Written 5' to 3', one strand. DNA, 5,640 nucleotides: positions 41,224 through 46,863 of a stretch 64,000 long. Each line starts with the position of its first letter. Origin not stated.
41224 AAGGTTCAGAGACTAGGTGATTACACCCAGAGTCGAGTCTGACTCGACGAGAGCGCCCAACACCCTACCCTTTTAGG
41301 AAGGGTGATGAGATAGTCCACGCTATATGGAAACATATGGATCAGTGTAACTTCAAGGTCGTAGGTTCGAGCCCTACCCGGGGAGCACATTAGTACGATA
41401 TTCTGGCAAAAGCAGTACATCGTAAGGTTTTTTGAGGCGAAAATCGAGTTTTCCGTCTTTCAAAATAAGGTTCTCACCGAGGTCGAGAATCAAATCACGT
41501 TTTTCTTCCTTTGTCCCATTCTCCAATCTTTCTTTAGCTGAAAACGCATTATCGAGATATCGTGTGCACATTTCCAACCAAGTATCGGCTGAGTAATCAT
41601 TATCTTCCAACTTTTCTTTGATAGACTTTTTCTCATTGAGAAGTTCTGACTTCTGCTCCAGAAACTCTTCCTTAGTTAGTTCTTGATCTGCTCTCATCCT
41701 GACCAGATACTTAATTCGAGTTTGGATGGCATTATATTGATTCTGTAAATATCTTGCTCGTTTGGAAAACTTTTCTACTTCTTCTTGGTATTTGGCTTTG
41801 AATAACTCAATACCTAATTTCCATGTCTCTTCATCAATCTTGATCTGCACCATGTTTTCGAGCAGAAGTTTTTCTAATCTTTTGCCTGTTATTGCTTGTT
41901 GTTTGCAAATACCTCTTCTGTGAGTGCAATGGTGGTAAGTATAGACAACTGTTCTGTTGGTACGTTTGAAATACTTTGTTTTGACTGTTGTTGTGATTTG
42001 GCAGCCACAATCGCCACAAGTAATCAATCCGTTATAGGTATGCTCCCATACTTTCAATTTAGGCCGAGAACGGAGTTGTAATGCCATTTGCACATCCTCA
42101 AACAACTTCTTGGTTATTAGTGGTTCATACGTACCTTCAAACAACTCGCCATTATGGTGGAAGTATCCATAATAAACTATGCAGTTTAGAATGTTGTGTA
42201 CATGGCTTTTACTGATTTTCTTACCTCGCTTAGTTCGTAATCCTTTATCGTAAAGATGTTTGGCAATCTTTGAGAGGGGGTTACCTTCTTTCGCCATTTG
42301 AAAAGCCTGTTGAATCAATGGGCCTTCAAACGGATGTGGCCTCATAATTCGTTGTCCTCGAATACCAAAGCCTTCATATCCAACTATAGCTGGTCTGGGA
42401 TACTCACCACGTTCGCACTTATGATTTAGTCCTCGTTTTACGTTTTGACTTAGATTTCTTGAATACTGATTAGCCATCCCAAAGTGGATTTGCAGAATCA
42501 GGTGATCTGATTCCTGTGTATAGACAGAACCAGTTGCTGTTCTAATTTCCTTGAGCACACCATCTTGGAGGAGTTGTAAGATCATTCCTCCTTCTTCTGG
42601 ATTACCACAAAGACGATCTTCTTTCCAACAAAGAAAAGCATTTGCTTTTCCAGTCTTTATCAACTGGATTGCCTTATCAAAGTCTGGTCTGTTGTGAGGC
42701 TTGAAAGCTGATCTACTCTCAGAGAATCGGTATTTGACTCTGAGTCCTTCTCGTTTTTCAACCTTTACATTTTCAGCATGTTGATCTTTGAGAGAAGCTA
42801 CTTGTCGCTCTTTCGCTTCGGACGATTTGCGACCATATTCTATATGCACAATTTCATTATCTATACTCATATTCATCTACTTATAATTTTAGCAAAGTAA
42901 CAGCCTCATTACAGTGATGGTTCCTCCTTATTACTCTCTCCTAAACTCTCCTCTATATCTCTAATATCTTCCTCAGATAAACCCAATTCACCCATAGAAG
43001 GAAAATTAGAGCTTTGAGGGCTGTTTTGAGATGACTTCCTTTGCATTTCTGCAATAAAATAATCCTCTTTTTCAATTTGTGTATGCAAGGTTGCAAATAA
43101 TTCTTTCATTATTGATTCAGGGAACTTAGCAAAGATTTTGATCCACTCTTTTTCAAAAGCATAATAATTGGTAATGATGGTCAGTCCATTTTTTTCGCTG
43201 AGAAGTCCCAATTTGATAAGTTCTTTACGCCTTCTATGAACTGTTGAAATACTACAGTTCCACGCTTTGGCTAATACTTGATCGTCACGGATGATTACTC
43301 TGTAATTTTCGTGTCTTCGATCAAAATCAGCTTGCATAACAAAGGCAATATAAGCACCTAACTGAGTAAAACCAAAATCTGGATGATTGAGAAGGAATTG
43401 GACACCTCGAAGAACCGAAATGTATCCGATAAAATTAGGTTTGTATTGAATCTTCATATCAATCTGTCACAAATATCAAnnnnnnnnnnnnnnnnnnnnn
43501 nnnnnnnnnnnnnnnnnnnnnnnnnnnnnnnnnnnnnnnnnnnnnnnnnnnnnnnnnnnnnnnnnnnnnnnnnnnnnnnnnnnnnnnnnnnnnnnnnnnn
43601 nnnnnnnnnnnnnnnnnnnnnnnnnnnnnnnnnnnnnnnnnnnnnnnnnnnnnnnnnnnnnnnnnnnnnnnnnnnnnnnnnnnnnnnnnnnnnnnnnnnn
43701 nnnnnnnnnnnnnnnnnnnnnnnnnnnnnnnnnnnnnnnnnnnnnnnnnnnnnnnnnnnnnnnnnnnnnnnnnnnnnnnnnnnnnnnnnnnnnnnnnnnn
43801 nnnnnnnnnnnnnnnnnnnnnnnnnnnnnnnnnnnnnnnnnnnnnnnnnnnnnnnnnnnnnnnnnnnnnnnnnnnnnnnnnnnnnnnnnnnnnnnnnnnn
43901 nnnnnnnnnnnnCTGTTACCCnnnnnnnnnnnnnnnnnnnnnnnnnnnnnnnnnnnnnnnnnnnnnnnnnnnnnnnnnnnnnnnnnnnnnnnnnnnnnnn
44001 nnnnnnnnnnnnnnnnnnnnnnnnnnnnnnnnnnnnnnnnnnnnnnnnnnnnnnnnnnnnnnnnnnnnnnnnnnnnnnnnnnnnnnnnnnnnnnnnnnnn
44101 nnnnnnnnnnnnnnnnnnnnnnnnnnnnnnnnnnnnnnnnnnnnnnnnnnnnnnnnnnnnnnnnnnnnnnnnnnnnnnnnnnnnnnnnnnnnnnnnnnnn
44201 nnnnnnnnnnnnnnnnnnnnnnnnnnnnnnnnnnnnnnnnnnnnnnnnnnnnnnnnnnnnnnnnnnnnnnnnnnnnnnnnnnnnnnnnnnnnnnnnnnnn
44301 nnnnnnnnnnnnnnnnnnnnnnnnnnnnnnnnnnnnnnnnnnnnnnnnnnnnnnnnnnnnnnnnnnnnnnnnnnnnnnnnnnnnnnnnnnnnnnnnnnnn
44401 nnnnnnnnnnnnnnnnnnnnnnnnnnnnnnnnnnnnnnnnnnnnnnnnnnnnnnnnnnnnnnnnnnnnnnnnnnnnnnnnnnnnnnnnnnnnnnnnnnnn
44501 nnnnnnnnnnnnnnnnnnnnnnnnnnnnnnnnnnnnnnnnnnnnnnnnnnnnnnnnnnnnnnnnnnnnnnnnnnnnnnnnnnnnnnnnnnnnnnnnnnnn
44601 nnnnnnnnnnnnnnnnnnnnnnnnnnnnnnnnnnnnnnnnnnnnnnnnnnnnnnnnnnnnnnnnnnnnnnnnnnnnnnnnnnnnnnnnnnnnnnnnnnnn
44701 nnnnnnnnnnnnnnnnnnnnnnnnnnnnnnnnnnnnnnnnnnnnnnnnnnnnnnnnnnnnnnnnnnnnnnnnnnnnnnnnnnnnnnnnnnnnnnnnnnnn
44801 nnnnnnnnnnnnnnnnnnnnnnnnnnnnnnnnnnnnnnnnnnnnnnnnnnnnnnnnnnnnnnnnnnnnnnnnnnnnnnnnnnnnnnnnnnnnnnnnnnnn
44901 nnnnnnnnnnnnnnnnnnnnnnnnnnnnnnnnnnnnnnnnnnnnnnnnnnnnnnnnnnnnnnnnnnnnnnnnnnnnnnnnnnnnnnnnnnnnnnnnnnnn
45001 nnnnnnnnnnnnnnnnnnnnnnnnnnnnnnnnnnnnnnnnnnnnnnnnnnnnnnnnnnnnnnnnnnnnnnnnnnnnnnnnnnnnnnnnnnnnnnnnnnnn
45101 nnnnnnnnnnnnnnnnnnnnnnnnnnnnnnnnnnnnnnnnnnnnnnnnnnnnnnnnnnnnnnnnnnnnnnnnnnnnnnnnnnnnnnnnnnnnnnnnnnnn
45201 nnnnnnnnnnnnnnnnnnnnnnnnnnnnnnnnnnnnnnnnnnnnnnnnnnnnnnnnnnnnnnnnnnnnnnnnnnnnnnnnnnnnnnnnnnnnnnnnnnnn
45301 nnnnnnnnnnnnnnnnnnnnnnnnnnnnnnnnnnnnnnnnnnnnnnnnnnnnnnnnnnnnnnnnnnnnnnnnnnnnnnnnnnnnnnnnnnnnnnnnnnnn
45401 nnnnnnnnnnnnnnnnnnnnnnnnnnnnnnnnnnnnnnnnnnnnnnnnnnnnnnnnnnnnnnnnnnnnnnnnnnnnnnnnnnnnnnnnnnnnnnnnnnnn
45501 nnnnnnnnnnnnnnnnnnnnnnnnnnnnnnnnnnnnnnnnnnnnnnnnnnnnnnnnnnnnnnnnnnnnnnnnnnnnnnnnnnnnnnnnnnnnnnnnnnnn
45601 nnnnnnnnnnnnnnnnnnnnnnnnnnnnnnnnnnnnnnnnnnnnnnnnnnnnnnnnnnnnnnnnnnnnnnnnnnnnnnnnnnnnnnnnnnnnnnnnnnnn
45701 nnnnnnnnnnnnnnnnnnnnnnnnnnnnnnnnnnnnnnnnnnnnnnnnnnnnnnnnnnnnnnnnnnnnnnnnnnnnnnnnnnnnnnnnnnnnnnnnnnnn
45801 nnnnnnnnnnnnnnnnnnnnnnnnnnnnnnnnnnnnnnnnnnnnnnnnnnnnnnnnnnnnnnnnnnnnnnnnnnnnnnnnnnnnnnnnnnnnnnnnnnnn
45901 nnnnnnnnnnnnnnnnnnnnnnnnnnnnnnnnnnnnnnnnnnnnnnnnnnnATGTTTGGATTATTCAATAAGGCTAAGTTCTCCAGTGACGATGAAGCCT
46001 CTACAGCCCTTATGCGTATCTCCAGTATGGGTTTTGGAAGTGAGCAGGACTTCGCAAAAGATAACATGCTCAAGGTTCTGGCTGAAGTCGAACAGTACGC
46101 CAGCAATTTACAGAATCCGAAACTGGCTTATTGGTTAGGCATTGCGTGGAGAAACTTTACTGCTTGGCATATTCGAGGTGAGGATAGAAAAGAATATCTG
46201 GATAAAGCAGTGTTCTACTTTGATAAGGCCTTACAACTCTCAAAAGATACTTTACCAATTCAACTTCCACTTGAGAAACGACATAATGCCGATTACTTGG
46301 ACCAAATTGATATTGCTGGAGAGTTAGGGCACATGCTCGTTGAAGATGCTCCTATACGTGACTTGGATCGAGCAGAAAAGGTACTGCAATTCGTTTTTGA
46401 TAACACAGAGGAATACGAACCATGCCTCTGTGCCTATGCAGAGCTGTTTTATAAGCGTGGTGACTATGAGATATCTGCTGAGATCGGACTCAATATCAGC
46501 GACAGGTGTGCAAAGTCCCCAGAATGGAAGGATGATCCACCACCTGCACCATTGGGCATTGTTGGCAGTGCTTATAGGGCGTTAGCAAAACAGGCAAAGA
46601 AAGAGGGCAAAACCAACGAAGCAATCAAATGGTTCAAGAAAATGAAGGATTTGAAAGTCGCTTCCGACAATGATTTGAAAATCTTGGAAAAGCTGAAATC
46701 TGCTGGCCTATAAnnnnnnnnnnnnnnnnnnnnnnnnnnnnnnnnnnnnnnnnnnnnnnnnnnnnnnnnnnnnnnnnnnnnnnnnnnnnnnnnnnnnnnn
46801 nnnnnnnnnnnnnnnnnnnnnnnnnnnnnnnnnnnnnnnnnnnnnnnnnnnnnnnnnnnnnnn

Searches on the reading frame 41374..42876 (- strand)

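Call 54: search_protein_families(library=pfam, proteins=[window:41374-42876:-], max_evalue=0.001)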
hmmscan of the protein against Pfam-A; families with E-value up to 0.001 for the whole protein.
window:41374-42876:- (500 aa): 3 families
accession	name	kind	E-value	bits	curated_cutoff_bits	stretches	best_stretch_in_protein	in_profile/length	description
PF07508.19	Recombinase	-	8.5e-16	58.5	21.1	1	184-267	3-100/102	Recombinase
PF00239.26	Resolvase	-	3.2e-15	56.9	23.3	1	12-158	2-144/145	Resolvase, N terminal domain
PF13408.12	Zn_ribbon_recom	-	5.2e-05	24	25.3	1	283-341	4-56/58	Recombinase zinc beta ribbon domain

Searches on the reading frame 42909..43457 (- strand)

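Call 54: search_protein_families(library=pfam, proteins=[window:42909-43457:-], max_evalue=0.001)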
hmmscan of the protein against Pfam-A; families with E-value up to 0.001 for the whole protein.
window:42909-43457:- (182 aa): 0 families

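Call 73: search_protein_families(library=pfam, proteins=[window:42909-43457:-], max_evalue=0.01)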
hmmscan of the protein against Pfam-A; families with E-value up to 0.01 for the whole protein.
window:42909-43457:- (182 aa): 1 family
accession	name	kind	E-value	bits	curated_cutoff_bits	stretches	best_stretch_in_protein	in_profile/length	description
PF13730.12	HTH_36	-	0.005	17.1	25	0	62-86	31-55/55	Helix-turn-helix domain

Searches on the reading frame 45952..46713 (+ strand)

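Call 85: search_protein_families(library=pfam, proteins=[window:45952-46713:+], max_evalue=0.001)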
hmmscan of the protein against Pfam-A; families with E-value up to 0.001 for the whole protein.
window:45952-46713:+ (253 aa): 1 family
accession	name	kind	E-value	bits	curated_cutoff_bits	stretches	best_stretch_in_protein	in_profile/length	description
PF07719.23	TPR_2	-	0.00015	22.1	27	0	81-99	15-33/34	Tetratricopeptide repeat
